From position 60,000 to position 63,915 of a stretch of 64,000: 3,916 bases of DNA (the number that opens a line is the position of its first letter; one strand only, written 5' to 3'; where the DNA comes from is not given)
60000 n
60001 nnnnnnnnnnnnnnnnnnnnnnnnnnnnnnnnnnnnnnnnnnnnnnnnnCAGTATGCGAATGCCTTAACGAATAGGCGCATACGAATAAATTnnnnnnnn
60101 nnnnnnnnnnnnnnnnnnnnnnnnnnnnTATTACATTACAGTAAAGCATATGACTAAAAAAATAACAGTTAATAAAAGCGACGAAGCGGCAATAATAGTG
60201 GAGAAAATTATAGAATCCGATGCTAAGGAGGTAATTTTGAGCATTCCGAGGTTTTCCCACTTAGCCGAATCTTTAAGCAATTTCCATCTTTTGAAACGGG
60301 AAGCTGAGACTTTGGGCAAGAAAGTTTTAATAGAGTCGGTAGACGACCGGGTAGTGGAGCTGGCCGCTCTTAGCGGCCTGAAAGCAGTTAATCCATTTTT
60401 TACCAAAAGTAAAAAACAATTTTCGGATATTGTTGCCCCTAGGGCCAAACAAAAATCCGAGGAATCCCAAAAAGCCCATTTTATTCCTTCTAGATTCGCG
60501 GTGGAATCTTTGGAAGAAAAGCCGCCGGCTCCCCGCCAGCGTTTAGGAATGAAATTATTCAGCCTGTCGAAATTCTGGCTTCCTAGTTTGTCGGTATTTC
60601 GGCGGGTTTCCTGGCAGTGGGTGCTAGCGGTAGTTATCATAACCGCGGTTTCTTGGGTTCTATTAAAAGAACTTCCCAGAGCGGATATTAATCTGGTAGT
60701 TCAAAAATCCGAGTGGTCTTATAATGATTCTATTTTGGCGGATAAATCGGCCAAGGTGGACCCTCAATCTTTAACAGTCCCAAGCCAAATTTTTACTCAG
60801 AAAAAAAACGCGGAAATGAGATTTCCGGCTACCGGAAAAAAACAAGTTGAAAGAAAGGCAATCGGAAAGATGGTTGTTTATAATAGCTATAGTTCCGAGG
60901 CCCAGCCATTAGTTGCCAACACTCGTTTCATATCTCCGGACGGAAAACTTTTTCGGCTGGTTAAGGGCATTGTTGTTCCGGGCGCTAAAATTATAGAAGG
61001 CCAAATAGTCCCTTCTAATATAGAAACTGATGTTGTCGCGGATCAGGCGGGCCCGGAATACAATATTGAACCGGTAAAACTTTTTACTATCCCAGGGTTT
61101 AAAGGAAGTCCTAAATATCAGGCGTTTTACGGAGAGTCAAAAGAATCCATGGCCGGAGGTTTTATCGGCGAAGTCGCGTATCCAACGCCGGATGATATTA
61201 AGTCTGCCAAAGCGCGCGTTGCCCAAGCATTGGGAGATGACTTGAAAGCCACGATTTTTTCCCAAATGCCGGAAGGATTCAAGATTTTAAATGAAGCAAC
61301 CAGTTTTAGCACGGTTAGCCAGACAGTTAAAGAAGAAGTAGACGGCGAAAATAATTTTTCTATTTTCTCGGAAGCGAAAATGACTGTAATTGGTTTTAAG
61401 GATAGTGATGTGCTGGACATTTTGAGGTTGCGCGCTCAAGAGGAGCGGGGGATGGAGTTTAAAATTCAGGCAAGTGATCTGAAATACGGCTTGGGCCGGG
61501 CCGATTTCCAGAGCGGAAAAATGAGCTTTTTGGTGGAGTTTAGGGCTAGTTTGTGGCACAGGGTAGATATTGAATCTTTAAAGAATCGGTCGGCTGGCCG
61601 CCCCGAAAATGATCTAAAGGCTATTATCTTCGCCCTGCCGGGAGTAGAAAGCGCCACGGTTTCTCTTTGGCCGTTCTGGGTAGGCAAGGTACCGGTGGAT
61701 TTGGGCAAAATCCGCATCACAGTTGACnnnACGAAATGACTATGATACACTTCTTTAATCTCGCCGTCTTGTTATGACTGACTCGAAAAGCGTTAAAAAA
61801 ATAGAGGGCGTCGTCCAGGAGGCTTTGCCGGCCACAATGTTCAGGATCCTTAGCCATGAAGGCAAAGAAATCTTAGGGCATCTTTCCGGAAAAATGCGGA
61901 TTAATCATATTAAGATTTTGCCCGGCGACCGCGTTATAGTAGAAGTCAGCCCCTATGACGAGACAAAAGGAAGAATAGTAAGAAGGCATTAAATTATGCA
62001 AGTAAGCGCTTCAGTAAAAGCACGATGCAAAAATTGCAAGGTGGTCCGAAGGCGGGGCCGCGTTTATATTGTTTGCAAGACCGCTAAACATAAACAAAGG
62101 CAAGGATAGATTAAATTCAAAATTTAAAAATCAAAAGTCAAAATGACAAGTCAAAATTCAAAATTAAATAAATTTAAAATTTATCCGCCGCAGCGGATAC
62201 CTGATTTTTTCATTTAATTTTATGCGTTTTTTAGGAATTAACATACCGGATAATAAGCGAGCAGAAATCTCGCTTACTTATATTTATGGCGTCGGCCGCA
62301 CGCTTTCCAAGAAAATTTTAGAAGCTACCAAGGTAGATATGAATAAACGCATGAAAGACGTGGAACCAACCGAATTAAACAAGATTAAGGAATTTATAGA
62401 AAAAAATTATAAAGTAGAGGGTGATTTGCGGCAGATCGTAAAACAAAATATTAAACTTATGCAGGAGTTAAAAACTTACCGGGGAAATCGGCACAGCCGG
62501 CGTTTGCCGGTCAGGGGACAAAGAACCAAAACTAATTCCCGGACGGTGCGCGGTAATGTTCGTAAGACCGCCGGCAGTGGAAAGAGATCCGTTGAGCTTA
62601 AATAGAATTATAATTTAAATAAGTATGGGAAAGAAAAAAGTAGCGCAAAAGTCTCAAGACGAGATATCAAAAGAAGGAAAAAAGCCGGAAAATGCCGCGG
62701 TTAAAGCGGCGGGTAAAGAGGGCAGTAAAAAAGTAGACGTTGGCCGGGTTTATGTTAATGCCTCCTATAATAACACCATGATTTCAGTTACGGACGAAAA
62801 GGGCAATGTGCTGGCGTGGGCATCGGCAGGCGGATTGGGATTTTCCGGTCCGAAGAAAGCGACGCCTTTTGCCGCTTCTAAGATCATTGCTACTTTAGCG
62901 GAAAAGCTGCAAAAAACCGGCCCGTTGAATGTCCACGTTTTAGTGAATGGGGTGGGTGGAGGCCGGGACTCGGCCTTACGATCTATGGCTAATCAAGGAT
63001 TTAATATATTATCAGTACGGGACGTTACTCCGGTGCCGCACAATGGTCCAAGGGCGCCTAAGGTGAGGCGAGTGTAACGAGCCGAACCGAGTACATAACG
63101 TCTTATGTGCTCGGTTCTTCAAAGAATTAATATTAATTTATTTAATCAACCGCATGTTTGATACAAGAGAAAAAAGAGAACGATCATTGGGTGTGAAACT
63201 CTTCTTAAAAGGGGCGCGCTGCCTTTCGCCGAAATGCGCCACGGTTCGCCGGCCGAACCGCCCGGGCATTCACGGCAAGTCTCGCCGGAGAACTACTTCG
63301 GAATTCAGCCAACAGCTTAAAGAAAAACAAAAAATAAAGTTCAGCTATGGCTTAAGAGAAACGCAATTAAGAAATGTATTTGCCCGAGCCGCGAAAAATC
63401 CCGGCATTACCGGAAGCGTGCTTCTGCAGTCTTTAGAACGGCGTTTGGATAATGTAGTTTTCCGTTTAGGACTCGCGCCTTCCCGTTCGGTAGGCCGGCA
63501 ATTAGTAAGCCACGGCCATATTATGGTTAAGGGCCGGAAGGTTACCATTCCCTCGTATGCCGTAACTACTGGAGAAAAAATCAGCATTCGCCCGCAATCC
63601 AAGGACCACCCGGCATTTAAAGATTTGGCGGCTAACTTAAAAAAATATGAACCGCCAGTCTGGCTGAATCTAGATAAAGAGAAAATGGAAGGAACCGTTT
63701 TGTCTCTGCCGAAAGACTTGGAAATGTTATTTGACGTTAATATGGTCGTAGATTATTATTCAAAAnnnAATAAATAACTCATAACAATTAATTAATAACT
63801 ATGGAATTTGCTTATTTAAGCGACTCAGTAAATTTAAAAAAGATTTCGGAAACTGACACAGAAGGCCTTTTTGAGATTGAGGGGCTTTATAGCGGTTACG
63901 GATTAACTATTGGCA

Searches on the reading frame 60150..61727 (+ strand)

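Call 61: search_protein_families(library=pfam, proteins=[window:60150-61727:+], max_evalue=0.001)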
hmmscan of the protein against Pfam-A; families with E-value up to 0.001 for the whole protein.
window:60150-61727:+ (526 aa): 1 family
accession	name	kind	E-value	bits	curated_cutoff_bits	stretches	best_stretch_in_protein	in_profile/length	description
PF21110.3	GlxA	-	0.0002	22.4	27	1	236-329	1-101/105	GlxA beta barrel domain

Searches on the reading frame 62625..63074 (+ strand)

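Call 61: search_protein_families(library=pfam, proteins=[window:62625-63074:+], max_evalue=0.001)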
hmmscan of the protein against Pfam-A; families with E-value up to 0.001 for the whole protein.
window:62625-63074:+ (150 aa): 1 family
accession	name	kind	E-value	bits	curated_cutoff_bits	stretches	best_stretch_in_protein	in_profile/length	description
PF00411.24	Ribosomal_S11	-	2.3e-34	118.6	25.1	1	40-149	1-110/110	Ribosomal protein S11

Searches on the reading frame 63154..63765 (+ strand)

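Call 61: search_protein_families(library=pfam, proteins=[window:63154-63765:+], max_evalue=0.001)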
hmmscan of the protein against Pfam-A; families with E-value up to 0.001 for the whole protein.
window:63154-63765:+ (204 aa): 2 families
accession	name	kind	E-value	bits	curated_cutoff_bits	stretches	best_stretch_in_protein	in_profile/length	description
PF00163.24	Ribosomal_S4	-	3.1e-21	76.3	23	1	6-95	7-95/95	Ribosomal protein S4/S9 N-terminal domain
PF01479.30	S4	-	1.4e-16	60.4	22.8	1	96-143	1-48/48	S4 domain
